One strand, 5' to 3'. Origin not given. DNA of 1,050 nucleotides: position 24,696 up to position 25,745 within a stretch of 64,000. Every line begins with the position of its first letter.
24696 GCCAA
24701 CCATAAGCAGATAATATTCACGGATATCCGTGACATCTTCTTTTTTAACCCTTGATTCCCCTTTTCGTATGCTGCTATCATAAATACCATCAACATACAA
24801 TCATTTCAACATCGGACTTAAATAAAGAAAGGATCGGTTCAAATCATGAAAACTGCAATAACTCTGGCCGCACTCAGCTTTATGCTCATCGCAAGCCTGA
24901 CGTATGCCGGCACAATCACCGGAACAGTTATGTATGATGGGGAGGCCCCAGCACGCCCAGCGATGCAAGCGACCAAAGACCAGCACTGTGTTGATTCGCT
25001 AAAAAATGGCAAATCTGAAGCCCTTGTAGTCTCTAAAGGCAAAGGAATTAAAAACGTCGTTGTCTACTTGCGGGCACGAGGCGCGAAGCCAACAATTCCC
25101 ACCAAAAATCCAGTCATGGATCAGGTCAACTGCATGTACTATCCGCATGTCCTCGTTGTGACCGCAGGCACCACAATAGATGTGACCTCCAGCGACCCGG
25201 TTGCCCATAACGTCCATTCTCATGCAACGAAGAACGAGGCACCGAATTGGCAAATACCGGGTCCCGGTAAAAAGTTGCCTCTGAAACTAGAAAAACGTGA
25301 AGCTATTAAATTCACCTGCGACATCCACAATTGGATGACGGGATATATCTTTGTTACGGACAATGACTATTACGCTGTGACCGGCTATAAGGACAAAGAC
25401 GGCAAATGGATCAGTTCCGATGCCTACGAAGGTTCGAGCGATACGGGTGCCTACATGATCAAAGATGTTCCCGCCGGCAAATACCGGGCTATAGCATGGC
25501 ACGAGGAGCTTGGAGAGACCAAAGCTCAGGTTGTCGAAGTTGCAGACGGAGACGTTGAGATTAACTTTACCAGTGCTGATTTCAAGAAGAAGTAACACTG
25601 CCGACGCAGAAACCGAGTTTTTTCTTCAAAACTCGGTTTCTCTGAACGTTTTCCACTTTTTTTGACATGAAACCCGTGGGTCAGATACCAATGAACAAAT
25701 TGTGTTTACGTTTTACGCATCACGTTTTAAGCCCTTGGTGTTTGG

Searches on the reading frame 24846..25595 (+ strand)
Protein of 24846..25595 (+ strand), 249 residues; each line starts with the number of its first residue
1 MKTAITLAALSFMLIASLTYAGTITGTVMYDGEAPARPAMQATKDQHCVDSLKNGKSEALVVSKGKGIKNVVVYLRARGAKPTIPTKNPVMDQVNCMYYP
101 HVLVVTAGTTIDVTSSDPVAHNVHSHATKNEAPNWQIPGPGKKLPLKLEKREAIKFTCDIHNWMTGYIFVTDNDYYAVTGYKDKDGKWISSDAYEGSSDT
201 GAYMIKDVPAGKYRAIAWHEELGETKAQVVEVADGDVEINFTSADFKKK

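Call 11: search_protein_families(library=pfam, proteins=[window:24846-25595:+], max_evalue=0.01)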
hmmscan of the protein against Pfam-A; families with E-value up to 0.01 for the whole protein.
window:24846-25595:+ (249 aa): 3 families
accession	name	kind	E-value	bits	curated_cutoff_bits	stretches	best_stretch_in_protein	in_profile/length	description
PF14686.12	fn3_3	-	0.00025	21.2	24.4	1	198-236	33-71/75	Polysaccharide lyase family 4, domain II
PF00127.26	Copper-bind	-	0.002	18.9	21.2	1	96-170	12-98/99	Copper binding proteins, plastocyanin/azurin family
PF13620.12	CarboxypepD_reg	-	0.0051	17.6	32.3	0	197-242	34-80/82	Carboxypeptidase regulatory-like domain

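Call 12: find_homologous_proteins(query=window:24846-25595:+)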
Query window:24846-25595:+ (249 aa): 407 proteins with E <= 0.001 among 1038 candidates; the best 120 are listed.
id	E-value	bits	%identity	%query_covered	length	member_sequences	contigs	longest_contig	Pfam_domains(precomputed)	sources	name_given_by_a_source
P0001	1.6e-165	566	100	100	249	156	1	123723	-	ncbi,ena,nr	ncbi:hypothetical protein J4G02_01050 [Candidatus Poribacteria bacterium]|nr:hypothetical protein [C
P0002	5.0e-157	538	95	100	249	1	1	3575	-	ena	-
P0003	1.2e-156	537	94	100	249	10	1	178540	-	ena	-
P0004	7.5e-156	535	94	100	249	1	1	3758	-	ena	-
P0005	4.5e-154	529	92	100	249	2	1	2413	-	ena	-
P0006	1.7e-153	527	92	100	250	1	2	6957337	-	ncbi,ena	-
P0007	4.4e-153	526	92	100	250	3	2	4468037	-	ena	-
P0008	6.1e-152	522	92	100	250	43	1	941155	-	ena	-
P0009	1.2e-151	521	92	100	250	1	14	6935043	-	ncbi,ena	-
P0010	3.0e-151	520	91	100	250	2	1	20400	-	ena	-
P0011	3.8e-151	519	90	100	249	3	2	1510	-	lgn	-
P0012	8.1e-151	518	90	100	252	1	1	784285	-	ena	-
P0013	3.8e-150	516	90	100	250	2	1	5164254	-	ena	-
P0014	1.6e-149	514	89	100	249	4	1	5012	-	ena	-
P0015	2.4e-149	513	90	100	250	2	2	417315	-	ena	-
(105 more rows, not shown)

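Call 15: find_related_loci(query=A2, collection=genome_contigs, flank=10000)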
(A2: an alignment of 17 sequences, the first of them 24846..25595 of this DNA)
Query A2 (249 aa) in genome_contigs; peptide patterns used: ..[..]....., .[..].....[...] (x = any residue, [..] = any of these).
189 stretches matched a pattern; 158 encode a relative of the query (tblastn E <= 1e-3); the best 80 are kept; 80 distinct loci.
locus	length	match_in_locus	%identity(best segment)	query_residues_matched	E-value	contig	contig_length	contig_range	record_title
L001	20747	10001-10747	94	1-249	2e-163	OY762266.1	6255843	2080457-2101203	MAG: Candidatus Poribacteria bacterium isolate f15cbddf-0c87-47e8-aab1-4ca568006f86 genome assembly, chromosome: 1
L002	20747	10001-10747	94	1-249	3e-162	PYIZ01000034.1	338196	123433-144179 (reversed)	MAG: Candidatus Poribacteria bacterium isolate PCPOR2b Ga0206366_134, whole genome shotgun sequence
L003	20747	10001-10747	94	1-249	4e-160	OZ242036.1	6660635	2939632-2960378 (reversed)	MAG: Candidatus Poribacteria bacterium isolate 54b3e0b4-8990-4cd1-959a-c9693763f33b genome assembly, chromosome: 1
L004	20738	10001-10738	93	1-246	2e-159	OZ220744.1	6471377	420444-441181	MAG: Candidatus Poribacteria bacterium isolate 67f587a8-c379-43ee-8694-439c00dbce40 genome assembly, chromosome: 1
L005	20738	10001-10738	93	1-246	7e-159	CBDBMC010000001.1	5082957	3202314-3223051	MAG: Candidatus Poribacteria bacterium isolate ca8204a3-33b7-44e1-a19a-5b07964ae9a8 genome assembly, contig: contig_1, w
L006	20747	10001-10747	92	1-249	1e-158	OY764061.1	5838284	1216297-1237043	MAG: Candidatus Poribacteria bacterium isolate 89293177-375a-4259-af6b-6508537173d0 genome assembly, chromosome: 1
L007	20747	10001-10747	90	1-249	2e-158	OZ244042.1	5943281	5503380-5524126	MAG: Candidatus Poribacteria bacterium isolate 82c2f847-b3a6-4516-8f18-366283cf6473 genome assembly, chromosome: 1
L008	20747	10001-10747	92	1-249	2e-158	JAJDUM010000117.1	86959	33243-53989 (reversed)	MAG: Candidatus Poribacteria bacterium isolate jk18x1bzbins.78 k141_813204, whole genome shotgun sequence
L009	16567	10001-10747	92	1-249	6e-158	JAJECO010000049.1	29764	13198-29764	MAG: Candidatus Poribacteria bacterium isolate jk18xAbins.25 k141_529075, whole genome shotgun sequence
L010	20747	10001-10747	92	1-249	1e-157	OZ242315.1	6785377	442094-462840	MAG: Candidatus Poribacteria bacterium isolate 55818b94-eea9-47de-9476-a843df335cd7 genome assembly, chromosome: 1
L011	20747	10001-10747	92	1-249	2e-157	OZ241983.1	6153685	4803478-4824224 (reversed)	MAG: Candidatus Poribacteria bacterium isolate 364a25e6-8d4f-453a-8db8-f2b726c437a0 genome assembly, chromosome: 1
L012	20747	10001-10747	92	1-249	1e-156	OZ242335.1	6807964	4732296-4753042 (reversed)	MAG: Candidatus Poribacteria bacterium isolate 0e18bbbf-3c5b-4f4e-9be4-718f64127597 genome assembly, chromosome: 1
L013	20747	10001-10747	90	1-249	5e-156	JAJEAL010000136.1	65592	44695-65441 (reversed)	MAG: Candidatus Poribacteria bacterium isolate jk18x7bins.5 k141_1791100, whole genome shotgun sequence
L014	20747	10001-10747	90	1-249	1e-155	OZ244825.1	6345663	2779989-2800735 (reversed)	MAG: Candidatus Poribacteria bacterium isolate 9ee73198-b11f-455e-92bc-43fc746e3fb5 genome assembly, chromosome: 1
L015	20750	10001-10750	90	1-249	1e-155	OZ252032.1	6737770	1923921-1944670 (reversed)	MAG: Candidatus Poribacteria bacterium isolate aa3f26ad-70d9-470a-add4-ad97223fdacd genome assembly, chromosome: 1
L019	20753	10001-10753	81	1-249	5e-140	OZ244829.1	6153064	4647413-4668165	MAG: Candidatus Poribacteria bacterium isolate f10cb695-1b13-44a5-8b8c-8d396a4a49c1 genome assembly, chromosome: 1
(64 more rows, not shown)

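Call 52: search_solved_structures(query=A2, max_evalue=1)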
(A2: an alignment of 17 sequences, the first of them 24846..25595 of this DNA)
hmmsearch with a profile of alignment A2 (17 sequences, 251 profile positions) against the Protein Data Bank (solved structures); distinct sequences matched with E-value up to 1: 21.
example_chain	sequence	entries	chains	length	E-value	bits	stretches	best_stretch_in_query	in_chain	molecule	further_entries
9cck_A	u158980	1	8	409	4.5e-06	29.2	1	95-170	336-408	Copper-containing nitrite reductase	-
5fc9_A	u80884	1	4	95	8.2e-05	25.1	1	96-170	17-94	Blue (Type 1) copper domain protein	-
1sfd_A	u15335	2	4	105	0.0023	20.3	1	82-170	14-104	Amicyanin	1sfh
1sf3_A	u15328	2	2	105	0.0032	19.9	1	82-170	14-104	Amicyanin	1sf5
6hbe_A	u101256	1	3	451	0.006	18.9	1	89-170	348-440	Copper-containing nitrite reductase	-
2gb2_A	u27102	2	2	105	0.0063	18.9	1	82-170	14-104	Amicyanin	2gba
4p5r_A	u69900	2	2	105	0.008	18.5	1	82-170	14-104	Amicyanin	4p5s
1mda_A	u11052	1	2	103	0.0092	18.4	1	82-170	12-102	AMICYANIN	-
1aac_A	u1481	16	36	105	0.0094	18.3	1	82-170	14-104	AMICYANIN | PROTEIN (AMICYANIN)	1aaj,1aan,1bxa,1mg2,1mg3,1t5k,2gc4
3ply_A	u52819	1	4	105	0.01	18.2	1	82-170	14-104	Amicyanin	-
2qdv_A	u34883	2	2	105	0.021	17.2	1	82-170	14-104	Amicyanin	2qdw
3ie9_A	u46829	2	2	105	0.059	15.7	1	82-170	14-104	Amicyanin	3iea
2idq_A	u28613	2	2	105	0.15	14.4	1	82-170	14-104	Amicyanin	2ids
2idt_A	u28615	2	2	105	0.17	14.2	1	82-170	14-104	Amicyanin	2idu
3rym_A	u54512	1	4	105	0.18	14.1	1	82-170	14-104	Amicyanin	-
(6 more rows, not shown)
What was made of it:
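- Checked: A family profile hits type-1 blue copper domains and amicyanin at E 4.5e-6 to 2e-3 over residues 82-170 (call 52).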

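Call 53: search_protein_families(library=pfam, proteins=[L019:9309-9515:+, L019:9512-9733:+], max_evalue=0.001)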
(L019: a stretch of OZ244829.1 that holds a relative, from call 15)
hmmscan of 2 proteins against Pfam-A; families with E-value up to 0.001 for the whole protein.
L019:9309-9515:+ (68 aa): 2 families
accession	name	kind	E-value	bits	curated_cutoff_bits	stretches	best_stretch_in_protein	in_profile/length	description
PF15919.11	HicB_lk_antitox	-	3.6e-07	30.8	27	1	5-58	4-57/123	HicB_like antitoxin of bacterial toxin-antitoxin system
PF21748.3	UPF0150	-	5.4e-07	29.9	27.3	1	10-57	16-64/64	UPF0150-like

L019:9512-9733:+ (73 aa): 1 family
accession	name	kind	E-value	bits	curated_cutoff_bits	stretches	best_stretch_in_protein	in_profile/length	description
PF07927.17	HicA_toxin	-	2.2e-17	63.4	27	1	10-64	2-58/58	HicA toxin of bacterial toxin-antitoxin,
